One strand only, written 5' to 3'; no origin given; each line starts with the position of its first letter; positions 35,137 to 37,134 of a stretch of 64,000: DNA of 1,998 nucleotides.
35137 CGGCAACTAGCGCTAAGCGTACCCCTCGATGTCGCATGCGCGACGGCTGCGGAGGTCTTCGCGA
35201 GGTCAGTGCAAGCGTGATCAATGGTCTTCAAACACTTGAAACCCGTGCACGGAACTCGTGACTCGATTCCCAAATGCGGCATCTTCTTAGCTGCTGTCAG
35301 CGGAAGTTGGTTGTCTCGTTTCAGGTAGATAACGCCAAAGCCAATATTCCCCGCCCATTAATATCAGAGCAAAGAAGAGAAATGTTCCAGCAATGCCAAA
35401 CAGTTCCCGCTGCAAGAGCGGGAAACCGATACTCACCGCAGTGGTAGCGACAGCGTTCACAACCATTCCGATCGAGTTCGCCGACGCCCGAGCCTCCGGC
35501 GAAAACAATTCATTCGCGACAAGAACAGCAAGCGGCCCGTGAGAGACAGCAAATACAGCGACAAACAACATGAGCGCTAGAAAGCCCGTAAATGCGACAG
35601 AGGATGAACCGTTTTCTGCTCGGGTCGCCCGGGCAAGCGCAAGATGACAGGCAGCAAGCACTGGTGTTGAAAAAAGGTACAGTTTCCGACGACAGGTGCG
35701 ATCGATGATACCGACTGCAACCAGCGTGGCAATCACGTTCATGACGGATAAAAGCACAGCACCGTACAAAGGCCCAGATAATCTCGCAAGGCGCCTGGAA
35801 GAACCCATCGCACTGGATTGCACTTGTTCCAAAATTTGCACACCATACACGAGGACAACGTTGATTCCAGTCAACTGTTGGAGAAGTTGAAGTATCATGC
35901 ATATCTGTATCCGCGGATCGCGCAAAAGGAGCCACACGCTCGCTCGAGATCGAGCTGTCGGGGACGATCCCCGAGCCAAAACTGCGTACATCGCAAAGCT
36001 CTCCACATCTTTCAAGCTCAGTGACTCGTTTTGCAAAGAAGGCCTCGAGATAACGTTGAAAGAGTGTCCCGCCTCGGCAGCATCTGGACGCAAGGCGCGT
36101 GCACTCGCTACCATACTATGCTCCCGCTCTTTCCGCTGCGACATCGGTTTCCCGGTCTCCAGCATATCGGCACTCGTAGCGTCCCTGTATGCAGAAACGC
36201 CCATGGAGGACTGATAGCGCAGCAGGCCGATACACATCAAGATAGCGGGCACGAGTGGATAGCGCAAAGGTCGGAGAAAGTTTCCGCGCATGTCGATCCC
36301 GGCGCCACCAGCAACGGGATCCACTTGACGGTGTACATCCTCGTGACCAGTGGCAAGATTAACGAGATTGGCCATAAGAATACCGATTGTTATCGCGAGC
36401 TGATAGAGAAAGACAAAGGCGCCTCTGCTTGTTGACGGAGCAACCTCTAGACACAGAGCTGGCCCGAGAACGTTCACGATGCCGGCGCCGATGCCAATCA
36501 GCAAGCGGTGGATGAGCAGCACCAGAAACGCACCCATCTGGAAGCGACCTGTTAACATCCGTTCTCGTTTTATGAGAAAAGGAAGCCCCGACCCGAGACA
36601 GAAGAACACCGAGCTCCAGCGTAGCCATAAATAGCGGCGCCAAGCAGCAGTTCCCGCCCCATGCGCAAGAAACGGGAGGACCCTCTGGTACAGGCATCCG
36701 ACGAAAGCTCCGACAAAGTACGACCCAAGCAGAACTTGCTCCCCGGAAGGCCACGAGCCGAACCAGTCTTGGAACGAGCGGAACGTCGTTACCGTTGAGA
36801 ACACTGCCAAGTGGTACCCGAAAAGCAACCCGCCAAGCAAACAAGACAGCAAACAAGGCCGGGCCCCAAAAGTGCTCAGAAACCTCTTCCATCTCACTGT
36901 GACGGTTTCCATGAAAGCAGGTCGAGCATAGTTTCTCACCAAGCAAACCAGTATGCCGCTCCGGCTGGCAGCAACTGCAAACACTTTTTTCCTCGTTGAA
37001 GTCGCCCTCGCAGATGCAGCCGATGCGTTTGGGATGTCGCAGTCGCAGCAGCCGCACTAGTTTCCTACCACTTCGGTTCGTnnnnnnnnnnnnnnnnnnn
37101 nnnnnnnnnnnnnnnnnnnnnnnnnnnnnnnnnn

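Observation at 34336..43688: Near-identical ~560 bp inverted repeats bracket an 8.2 kb three-gene cassette: sugar porter, atypical aquaporin and short XRN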

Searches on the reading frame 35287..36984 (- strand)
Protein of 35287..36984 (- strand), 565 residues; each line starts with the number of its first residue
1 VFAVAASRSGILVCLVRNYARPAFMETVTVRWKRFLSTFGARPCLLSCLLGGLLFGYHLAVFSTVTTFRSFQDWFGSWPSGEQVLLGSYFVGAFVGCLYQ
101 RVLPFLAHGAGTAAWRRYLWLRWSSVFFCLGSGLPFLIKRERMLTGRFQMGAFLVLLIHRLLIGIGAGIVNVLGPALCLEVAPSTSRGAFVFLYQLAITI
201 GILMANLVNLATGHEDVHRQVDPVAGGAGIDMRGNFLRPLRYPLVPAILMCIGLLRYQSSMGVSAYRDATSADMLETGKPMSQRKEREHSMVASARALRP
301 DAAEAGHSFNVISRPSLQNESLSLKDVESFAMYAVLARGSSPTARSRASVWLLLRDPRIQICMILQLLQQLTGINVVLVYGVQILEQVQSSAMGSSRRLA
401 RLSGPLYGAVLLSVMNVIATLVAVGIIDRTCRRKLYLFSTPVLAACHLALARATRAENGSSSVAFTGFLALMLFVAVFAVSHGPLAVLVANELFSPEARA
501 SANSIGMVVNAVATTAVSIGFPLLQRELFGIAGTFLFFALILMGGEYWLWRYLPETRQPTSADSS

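Call 8: search_protein_families(library=pfam, proteins=[window:35287-36984:-], max_evalue=0.01)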
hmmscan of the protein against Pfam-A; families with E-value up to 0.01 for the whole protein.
window:35287-36984:- (565 aa): 3 families
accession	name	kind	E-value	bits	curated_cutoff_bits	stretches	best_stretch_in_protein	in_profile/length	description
PF00083.30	Sugar_tr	-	1.5e-56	192.7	22.3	1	49-558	6-442/452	Sugar (and other) transporter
PF07690.21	MFS_1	-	4.7e-09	36.1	33.4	1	410-559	39-182/347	Major Facilitator Superfamily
PF17554.7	DUF5466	-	0.0025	18.4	25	1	11-36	30-54/57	Family of unknown function (DUF5466)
